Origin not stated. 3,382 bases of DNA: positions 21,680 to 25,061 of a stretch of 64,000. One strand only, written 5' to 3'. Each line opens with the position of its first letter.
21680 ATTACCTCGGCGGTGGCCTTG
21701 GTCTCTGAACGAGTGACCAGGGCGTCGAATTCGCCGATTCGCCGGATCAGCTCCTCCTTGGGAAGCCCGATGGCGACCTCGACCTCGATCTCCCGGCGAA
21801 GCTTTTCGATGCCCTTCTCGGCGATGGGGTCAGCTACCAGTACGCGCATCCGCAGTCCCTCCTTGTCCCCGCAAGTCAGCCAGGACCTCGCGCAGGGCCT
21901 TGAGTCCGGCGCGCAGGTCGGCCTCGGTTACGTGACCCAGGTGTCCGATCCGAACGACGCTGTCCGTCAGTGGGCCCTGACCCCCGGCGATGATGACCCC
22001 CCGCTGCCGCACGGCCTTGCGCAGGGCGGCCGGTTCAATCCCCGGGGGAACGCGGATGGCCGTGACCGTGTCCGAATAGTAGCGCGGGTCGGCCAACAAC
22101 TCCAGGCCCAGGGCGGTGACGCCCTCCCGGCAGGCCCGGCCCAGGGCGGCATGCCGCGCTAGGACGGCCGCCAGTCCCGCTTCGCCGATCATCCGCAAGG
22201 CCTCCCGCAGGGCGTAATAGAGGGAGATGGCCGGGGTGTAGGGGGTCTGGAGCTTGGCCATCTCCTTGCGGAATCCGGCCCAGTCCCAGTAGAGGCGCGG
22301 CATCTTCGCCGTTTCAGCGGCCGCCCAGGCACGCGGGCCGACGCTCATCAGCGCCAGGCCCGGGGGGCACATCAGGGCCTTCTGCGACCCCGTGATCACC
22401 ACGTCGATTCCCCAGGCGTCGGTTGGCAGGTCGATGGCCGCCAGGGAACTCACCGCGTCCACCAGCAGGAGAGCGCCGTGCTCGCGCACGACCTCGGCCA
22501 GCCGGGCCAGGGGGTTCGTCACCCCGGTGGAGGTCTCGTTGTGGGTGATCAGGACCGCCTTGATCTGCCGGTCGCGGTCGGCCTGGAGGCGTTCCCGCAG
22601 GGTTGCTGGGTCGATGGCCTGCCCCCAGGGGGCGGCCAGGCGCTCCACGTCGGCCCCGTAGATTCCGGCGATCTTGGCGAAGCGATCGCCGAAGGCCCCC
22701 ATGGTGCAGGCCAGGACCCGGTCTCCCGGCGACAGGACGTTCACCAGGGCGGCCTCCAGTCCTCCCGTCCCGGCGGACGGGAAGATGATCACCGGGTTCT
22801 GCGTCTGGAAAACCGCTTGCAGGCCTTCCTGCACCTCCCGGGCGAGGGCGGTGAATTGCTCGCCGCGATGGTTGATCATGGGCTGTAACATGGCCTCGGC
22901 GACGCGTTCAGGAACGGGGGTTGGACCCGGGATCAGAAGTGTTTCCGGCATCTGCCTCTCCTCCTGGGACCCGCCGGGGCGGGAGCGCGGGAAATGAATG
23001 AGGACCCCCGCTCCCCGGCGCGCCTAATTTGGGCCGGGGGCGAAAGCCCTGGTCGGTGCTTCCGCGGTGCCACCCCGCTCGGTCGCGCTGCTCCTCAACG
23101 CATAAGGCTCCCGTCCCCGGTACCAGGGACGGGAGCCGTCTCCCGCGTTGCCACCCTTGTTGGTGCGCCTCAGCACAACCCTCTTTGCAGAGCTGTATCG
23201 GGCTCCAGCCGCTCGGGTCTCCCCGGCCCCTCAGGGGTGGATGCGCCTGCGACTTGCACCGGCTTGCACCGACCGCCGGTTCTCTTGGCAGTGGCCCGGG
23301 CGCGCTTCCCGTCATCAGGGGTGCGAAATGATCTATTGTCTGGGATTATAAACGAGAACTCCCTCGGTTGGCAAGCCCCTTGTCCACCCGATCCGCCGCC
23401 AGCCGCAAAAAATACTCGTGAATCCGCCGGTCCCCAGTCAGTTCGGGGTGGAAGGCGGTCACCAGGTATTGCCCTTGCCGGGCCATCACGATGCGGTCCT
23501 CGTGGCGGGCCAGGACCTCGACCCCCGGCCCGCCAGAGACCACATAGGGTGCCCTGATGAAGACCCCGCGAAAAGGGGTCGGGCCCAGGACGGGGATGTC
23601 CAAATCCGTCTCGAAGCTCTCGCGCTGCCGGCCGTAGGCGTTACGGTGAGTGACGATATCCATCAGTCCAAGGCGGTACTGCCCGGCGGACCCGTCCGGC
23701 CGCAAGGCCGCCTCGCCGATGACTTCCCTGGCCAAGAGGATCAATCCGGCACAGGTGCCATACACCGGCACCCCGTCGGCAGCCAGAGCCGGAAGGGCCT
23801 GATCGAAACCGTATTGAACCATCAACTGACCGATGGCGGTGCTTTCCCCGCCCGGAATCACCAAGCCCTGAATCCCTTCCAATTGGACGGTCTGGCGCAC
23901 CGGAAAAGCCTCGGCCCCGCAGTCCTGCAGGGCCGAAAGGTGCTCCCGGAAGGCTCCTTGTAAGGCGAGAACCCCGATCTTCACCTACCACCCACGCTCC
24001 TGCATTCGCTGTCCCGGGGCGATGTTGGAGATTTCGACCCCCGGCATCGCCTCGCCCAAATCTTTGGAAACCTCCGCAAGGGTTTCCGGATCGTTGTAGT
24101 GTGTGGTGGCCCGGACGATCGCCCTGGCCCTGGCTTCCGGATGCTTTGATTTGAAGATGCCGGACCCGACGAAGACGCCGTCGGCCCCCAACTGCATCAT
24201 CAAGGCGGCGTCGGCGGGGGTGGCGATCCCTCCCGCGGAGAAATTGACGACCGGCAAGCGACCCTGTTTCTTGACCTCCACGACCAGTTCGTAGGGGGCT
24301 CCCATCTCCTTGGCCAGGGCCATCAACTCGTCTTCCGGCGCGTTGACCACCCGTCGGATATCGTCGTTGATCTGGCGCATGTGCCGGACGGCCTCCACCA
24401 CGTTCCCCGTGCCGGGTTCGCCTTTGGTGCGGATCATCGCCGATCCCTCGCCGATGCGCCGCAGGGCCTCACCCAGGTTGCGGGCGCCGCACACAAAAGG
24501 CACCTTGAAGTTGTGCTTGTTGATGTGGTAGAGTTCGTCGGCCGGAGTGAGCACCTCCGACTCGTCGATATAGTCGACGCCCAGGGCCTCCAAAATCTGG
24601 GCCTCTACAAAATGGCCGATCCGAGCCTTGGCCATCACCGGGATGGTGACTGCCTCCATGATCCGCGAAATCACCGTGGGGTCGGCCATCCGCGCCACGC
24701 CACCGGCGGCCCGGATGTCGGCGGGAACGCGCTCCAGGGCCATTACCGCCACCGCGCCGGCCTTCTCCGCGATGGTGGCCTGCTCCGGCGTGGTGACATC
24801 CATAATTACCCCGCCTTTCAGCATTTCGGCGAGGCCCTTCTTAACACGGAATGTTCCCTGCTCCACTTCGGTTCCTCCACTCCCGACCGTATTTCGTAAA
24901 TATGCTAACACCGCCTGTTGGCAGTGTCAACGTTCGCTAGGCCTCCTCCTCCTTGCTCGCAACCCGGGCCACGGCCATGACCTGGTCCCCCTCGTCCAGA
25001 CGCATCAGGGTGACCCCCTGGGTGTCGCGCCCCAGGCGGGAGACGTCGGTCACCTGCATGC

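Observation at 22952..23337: T-box leader with two complete antiterminator/terminator modules but space for only one Stem I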

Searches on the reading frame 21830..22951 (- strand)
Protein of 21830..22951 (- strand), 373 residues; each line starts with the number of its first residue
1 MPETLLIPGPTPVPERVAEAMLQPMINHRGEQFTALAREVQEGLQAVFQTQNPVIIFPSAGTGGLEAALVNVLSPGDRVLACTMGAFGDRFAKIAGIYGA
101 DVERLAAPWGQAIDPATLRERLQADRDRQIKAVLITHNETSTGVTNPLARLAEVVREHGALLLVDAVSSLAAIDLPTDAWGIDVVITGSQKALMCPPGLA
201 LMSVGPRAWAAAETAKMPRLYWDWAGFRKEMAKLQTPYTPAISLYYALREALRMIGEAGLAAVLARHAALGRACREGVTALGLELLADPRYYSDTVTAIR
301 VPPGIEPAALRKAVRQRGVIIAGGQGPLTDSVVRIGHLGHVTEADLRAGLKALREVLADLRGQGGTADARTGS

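Call 7: search_protein_families(library=pfam, proteins=[window:21830-22951:-])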
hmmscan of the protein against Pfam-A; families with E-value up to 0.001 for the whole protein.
window:21830-22951:- (373 aa): 2 families
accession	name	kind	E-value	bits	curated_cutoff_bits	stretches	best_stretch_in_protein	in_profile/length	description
PF00266.25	Aminotran_5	-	6.8e-31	108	21.5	1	18-326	16-340/371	Aminotransferase class-V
PF00155.27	Aminotran_1_2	-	1.3e-06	28.3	19.7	1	38-353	45-361/361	Aminotransferase class I and II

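Call 9: find_related_loci(query=window:21830-22951:-, collection=genome_contigs, flank=3000)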
Query window:21830-22951:- (373 aa) in genome_contigs; peptide patterns used: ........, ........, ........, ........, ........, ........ (x = any residue, [..] = any of these).
249 stretches matched a pattern; 55 encode a relative of the query (tblastn E <= 1e-3); 55 distinct loci.
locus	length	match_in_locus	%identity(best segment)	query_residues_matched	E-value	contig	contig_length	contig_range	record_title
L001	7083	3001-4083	55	5-364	9e-122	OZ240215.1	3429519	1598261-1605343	MAG: Dehalococcoidia bacterium isolate 191162a9-6f6c-41d9-b6bf-8976c5f9f408 genome assembly, chromosome: 1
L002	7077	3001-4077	54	5-364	2e-121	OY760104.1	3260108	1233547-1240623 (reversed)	MAG: Dehalococcoidia bacterium isolate 85321599-0a94-4039-bbde-d148f9b3e6b5 genome assembly, chromosome: 1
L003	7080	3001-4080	52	2-360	1e-120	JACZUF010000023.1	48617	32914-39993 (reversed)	MAG: Chloroflexota bacterium isolate B15T1B11 B15T1B11_NODE114, whole genome shotgun sequence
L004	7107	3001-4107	52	1-367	2e-120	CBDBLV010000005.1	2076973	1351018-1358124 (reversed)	MAG: Dehalococcoidia bacterium isolate ee5483b1-fc76-4e64-9a74-85ffbb356386 genome assembly, contig: contig_5, whole gen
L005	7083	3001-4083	52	5-366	6e-120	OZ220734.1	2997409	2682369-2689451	MAG: Dehalococcoidia bacterium isolate 0c714f15-409a-4665-a51d-e85178f2a5b0 genome assembly, chromosome: 1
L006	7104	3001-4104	52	1-366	1e-119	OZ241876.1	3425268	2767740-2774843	MAG: Dehalococcoidia bacterium isolate b1470796-69ac-4aa0-b6e4-18e19c42e4b2 genome assembly, chromosome: 1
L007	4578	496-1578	53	4-365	2e-119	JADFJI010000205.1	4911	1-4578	MAG: Chloroflexota bacterium isolate B41T1B8 B41T1B8_NODE38771, whole genome shotgun sequence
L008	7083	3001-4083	52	5-366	1e-118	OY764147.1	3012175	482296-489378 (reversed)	MAG: Dehalococcoidia bacterium isolate f074cb40-e989-4081-8985-b43b9a8eea1d genome assembly, chromosome: 1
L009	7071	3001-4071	52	2-357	4e-116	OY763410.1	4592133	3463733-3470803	MAG: Dehalococcoidia bacterium isolate 8eeee495-67cd-41f6-86a6-ff8f0dc0d692 genome assembly, chromosome: 1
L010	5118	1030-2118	49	4-367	1e-115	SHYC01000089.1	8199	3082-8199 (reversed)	MAG: Dehalococcoidia bacterium isolate Baikal-deep-G109 BACOMB-C41588, whole genome shotgun sequence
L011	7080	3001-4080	51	2-360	1e-115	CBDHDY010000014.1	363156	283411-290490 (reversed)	MAG: Dehalococcoidia bacterium isolate e58c4f91-f2be-4f0a-9909-6998b1ebe402 genome assembly, contig: contig_14, whole ge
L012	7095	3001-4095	51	2-365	1e-115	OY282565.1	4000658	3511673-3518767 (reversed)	MAG: uncultured Dehalococcoidia bacterium genome assembly, chromosome: 1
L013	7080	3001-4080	51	2-360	3e-115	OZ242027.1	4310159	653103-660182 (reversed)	MAG: Dehalococcoidia bacterium isolate b612d4f0-7387-46ac-83c2-9cb111bb644c genome assembly, chromosome: 1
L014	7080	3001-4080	51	2-360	3e-115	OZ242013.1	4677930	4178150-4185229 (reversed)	MAG: Dehalococcoidia bacterium isolate 46172bb6-85ce-4bfa-83e6-a227f3f22208 genome assembly, chromosome: 1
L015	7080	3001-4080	50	2-360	4e-115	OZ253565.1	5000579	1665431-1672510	MAG: Dehalococcoidia bacterium isolate c57aa991-6108-42ac-a26f-d51f4aa099f5 genome assembly, chromosome: 1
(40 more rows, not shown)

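Call 13: find_homologous_proteins(query=window:21830-22951:-)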
Query window:21830-22951:- (373 aa): 7991 proteins with E <= 0.001 among 8000 candidates; the best 120 are listed.
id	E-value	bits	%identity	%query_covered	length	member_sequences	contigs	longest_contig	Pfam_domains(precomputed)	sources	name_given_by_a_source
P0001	2.1e-230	782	96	100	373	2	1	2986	PF00155.28,PF00266.26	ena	-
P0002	8.0e-165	566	70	97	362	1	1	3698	PF00155.28,PF00266.26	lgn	-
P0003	1.3e-156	539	66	96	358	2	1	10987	PF00155.28,PF00266.26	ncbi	-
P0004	1.2e-154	533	65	97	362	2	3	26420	PF00155.28,PF00266.26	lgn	-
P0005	3.6e-154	531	68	92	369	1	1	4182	PF00266.26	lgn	-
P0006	6.6e-153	527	69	96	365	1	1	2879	PF00155.28,PF00266.26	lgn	-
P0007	1.6e-146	506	64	97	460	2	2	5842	PF00266.26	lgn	-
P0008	3.2e-143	495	63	96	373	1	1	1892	PF00155.28,PF00266.26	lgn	-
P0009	7.6e-143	494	64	96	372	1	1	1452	PF00266.26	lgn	-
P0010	3.5e-137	475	62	93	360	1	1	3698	PF00266.26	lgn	-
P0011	4.6e-133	462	60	96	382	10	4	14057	PF00266.26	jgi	jgi:aspartate aminotransferase-like enzyme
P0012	5.4e-132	458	59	99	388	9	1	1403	PF00155.28,PF00266.26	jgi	jgi:aspartate aminotransferase-like enzyme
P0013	1.1e-131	457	60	96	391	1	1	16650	PF00266.26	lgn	-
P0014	1.0e-130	454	61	96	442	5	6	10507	PF00155.28,PF00266.26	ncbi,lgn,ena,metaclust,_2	metaclust:\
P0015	4.2e-130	452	60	96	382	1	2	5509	PF00155.28,PF00266.26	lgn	-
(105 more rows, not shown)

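Call 14: find_encoding_contigs(protein=P0001, flank=3000, max_places=3)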
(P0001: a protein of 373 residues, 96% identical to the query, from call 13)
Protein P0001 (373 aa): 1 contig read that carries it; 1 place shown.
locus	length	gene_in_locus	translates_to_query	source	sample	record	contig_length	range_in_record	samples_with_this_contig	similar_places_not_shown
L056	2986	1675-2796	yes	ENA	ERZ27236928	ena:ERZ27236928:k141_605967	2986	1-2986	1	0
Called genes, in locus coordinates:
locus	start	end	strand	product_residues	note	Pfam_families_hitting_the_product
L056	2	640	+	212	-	?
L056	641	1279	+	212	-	PF01174:SNO, PF07685:GATase_3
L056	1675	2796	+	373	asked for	PF00155:Aminotran_1_2 (faint), PF00266:Aminotran_5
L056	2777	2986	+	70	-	?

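Call 15: find_encoding_contigs(protein=P0002, flank=3000, max_places=3)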
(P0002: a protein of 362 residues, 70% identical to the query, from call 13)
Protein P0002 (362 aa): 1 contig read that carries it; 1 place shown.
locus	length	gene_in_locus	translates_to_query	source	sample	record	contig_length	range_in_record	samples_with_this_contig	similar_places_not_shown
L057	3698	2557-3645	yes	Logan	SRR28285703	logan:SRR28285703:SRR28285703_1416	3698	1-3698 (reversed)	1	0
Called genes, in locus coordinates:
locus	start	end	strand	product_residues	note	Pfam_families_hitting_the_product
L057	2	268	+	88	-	?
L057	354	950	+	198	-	PF01174:SNO, PF03575:Peptidase_S51, PF07685:GATase_3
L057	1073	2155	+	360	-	PF00266:Aminotran_5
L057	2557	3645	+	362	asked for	PF00155:Aminotran_1_2 (weak), PF00266:Aminotran_5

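Call 16: find_encoding_contigs(protein=P0003, flank=3000, max_places=3)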
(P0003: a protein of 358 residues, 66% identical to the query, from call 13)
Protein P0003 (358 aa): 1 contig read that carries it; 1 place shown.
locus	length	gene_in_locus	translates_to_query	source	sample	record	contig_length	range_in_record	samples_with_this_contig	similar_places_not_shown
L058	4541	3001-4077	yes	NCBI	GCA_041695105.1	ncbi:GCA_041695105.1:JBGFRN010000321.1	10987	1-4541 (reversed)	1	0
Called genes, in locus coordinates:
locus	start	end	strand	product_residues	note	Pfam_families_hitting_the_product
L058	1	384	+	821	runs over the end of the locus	PF00521:DNA_topoisoIV, PF03989:DNA_gyraseA_C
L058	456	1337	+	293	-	PF01680:SOR_SNZ, PF05690:ThiG (weak)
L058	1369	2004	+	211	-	PF01174:SNO, PF03575:Peptidase_S51 (weak), PF07685:GATase_3, PF00117:GATase (faint)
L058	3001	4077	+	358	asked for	PF00155:Aminotran_1_2, PF00266:Aminotran_5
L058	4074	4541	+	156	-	?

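Call 17: find_encoding_contigs(protein=P0004, flank=3000, max_places=3)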
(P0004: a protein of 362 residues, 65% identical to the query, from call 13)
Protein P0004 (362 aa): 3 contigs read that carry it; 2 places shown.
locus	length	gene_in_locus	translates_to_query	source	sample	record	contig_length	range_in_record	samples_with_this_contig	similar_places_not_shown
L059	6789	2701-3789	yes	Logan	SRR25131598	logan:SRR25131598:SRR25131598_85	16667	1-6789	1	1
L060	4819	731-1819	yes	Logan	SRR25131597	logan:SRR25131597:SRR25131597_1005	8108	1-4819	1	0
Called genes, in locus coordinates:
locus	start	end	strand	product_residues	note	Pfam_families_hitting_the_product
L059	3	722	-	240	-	?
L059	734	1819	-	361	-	PF08240:ADH_N, PF16912:Glu_dehyd_C, PF00107:ADH_zinc_N, PF13602:ADH_zinc_N_2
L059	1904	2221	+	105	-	-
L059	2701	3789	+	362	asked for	PF00155:Aminotran_1_2, PF00266:Aminotran_5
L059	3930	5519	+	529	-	PF00389:2-Hacid_dh, PF02826:2-Hacid_dh_C, PF19304:PGDH_inter, PF01842:ACT, PF22629:ACT_AHAS_ss (faint)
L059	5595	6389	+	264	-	PF01048:PNP_UDP_1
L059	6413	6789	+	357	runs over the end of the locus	PF01008:IF-2B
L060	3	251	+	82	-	?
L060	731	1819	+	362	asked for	PF00155:Aminotran_1_2, PF00266:Aminotran_5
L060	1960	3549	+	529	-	PF00389:2-Hacid_dh, PF02826:2-Hacid_dh_C, PF19304:PGDH_inter, PF01842:ACT, PF22629:ACT_AHAS_ss (faint)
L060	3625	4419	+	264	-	PF01048:PNP_UDP_1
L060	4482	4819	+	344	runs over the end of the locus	PF01008:IF-2B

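Call 18: find_encoding_contigs(protein=P0005, flank=3000, max_places=2)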
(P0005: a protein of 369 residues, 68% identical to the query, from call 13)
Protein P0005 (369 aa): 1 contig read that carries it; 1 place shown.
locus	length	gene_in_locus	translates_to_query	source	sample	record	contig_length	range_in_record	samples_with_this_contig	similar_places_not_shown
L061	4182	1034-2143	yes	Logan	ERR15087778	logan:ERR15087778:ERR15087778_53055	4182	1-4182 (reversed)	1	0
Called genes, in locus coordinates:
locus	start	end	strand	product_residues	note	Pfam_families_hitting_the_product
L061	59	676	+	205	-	PF01174:SNO, PF00117:GATase (faint), PF07685:GATase_3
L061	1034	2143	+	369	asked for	PF00266:Aminotran_5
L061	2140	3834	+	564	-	PF00389:2-Hacid_dh, PF02826:2-Hacid_dh_C, PF19304:PGDH_inter, PF01842:ACT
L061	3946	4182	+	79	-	?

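Call 19: find_encoding_contigs(protein=P0006, flank=3000, max_places=2)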
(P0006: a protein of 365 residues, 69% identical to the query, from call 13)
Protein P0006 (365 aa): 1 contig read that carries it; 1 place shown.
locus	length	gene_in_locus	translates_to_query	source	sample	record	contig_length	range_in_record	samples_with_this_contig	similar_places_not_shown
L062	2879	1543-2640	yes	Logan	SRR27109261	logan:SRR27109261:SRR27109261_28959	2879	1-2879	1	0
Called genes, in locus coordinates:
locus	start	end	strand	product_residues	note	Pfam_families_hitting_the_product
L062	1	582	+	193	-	?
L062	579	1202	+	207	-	PF01174:SNO, PF07685:GATase_3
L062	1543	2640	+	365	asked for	PF00266:Aminotran_5, PF00155:Aminotran_1_2 (weak)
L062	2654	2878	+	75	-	?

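Call 20: find_encoding_contigs(protein=P0007, flank=3000, max_places=2)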
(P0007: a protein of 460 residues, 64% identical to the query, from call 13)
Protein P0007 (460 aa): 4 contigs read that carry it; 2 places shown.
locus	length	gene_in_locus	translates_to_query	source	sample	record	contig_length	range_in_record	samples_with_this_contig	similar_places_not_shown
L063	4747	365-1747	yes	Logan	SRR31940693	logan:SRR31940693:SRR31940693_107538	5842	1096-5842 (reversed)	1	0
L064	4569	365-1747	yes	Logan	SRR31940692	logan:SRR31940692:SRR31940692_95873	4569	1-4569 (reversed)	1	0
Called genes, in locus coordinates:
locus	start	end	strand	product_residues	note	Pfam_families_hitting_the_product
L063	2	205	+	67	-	?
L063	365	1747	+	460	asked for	PF00266:Aminotran_5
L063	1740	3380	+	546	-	PF00389:2-Hacid_dh, PF22629:ACT_AHAS_ss (faint), PF02826:2-Hacid_dh_C, PF19304:PGDH_inter, PF01842:ACT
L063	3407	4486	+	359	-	PF01008:IF-2B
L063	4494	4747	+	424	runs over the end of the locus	PF02403:Seryl_tRNA_N, PF00587:tRNA-synt_2b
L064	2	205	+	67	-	?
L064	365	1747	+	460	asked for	PF00266:Aminotran_5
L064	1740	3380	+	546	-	PF00389:2-Hacid_dh, PF22629:ACT_AHAS_ss (faint), PF02826:2-Hacid_dh_C, PF19304:PGDH_inter, PF01842:ACT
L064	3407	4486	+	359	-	PF01008:IF-2B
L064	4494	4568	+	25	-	?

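Call 21: find_encoding_contigs(protein=P0010, flank=3000, max_places=2)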
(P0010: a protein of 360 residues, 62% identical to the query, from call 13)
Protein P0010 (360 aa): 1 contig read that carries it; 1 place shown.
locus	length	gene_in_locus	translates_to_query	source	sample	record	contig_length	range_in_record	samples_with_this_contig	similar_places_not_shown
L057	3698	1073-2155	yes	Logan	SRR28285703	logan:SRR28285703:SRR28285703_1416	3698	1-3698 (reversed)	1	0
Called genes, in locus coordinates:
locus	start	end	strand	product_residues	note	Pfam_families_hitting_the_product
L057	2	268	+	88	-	?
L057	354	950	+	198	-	PF01174:SNO, PF03575:Peptidase_S51, PF07685:GATase_3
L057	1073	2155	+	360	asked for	PF00266:Aminotran_5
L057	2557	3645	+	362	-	PF00155:Aminotran_1_2 (weak), PF00266:Aminotran_5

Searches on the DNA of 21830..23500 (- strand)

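Call 3: search_rna_families(source=window, start=22800, end=23500, threshold=evalue, max_evalue=10, show_alignments=6)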
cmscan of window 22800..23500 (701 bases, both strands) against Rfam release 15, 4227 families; matches with E-value up to 10: 5.
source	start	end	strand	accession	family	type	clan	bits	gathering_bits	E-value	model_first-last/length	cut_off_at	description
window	23122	23324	-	RF00230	T-box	Cis-reg; leader;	-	49.3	93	9.6e-10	1-219/219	no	T-box leader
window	23098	23148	+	RF01025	mir-934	Gene; miRNA;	-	18.3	80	1.1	1-83/83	no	mir-934 microRNA precursor family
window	23095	23151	-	RF03819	mir-Ro6-3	Gene; miRNA;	-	18.1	79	5.2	1-72/72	no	mir-Ro6-3 microRNA precursor family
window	23104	23139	-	RF01025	mir-934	Gene; miRNA;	-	17.8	80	1.5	1-83/83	no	mir-934 microRNA precursor family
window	23103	23140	-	RF04274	mir-9223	Gene; miRNA;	-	14.6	53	7.4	1-76/76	no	mir-9223 microRNA precursor family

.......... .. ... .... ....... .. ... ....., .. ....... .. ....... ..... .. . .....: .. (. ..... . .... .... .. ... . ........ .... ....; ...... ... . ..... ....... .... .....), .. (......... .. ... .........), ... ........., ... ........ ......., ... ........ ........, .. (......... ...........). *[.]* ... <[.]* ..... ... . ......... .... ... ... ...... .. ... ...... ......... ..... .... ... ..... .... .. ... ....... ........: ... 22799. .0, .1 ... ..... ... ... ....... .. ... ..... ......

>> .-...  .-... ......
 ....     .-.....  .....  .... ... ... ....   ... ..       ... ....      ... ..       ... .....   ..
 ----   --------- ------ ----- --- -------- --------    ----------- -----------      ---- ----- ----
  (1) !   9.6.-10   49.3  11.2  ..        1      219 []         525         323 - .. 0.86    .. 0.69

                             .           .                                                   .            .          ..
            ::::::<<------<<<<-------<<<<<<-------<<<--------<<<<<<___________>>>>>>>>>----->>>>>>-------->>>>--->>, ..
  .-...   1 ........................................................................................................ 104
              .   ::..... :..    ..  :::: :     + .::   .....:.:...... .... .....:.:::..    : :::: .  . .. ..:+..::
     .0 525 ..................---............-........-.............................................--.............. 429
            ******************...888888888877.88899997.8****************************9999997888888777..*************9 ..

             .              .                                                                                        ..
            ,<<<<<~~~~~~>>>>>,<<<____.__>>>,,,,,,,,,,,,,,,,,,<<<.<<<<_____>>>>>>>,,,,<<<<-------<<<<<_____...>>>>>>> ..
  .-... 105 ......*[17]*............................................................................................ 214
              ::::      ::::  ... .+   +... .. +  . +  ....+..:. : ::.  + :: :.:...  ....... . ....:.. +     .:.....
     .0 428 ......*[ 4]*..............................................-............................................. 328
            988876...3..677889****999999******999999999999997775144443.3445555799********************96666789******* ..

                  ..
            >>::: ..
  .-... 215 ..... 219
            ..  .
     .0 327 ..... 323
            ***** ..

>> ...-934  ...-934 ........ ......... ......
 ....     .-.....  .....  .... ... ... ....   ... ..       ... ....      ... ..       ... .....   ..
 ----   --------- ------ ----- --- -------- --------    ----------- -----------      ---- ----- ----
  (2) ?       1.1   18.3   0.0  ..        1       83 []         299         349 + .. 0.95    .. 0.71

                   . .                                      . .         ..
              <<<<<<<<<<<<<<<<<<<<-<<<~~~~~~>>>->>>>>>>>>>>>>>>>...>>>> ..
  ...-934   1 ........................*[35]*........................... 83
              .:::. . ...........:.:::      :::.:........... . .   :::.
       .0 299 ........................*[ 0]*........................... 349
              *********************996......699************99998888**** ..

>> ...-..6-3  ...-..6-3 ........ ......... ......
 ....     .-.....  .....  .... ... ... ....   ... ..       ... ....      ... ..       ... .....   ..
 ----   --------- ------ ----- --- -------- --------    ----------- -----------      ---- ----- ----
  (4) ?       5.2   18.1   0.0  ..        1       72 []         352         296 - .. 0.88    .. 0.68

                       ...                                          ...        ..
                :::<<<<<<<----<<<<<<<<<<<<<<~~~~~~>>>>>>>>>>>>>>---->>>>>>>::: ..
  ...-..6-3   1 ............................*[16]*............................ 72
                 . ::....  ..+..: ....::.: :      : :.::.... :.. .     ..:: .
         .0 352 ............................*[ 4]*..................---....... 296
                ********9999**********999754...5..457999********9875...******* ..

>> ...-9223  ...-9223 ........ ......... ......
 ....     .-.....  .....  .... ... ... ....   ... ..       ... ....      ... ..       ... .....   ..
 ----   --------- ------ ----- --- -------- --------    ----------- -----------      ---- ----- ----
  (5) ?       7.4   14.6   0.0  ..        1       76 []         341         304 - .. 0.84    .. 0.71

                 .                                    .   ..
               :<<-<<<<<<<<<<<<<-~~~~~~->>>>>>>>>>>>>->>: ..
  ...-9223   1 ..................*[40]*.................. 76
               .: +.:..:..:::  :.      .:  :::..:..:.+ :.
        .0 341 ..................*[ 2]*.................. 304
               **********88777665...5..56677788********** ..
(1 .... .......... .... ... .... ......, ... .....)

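Call 22: search_rna_families(sources=[L056, L057, L058, L059, L061, L062, L063], threshold=evalue, max_evalue=0.1, show_alignments=0)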
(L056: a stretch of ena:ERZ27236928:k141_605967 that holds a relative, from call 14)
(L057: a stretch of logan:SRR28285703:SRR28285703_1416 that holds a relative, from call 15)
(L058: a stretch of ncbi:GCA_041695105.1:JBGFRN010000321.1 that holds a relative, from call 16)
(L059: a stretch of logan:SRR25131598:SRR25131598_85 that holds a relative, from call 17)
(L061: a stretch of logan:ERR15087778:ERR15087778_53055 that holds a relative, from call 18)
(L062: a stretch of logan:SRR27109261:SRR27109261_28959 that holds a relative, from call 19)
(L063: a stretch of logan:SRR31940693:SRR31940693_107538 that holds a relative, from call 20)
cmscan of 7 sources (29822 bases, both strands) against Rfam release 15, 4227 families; matches with E-value up to 0.1: 7.
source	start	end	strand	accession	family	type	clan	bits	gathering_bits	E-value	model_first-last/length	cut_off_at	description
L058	2567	2769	+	RF00230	T-box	Cis-reg; leader;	-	102.4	93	8.4e-22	1-219/219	no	T-box leader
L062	1281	1485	+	RF00230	T-box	Cis-reg; leader;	-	92.7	93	2.7e-19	1-219/219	no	T-box leader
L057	2221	2444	+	RF00230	T-box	Cis-reg; leader;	-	92.2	93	3.6e-19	1-219/219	no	T-box leader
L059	2296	2500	+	RF00230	T-box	Cis-reg; leader;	-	90.2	93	1.2e-18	1-219/219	no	T-box leader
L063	260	466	+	RF00230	T-box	Cis-reg; leader;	-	76.1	93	5.1e-15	1-219/219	no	T-box leader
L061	778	987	+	RF00230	T-box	Cis-reg; leader;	-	57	93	4.2e-10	1-219/219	no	T-box leader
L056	1301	1504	+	RF00230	T-box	Cis-reg; leader;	-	55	93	1.4e-09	1-219/219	no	T-box leader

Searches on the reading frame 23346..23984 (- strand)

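Call 7: search_protein_families(library=pfam, proteins=[window:23346-23984:-])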
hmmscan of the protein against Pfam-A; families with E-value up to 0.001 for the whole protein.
window:23346-23984:- (212 aa): 2 families
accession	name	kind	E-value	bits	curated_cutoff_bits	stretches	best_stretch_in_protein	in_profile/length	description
PF01174.25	SNO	-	4.5e-55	186.9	27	1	5-194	1-184/188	SNO glutamine amidotransferase family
PF07685.20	GATase_3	-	6.3e-09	36.2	27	1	16-116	16-119/196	CobB/CobQ-like glutamine amidotransferase domain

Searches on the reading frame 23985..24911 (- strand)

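Call 7: search_protein_families(library=pfam, proteins=[window:23985-24911:-])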
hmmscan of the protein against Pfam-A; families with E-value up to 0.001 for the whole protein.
window:23985-24911:- (308 aa): 3 families
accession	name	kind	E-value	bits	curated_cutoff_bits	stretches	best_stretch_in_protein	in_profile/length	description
PF01680.23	SOR_SNZ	-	1e-110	368.8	27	1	21-226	2-207/207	SOR/SNZ family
PF05690.20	ThiG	-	1e-08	35.3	23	1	213-269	170-224/247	Thiazole biosynthesis protein ThiG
PF17935.6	TetR_C_27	-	0.00019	22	26.1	1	249-285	61-97/106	Tetracyclin repressor-like, C-terminal domain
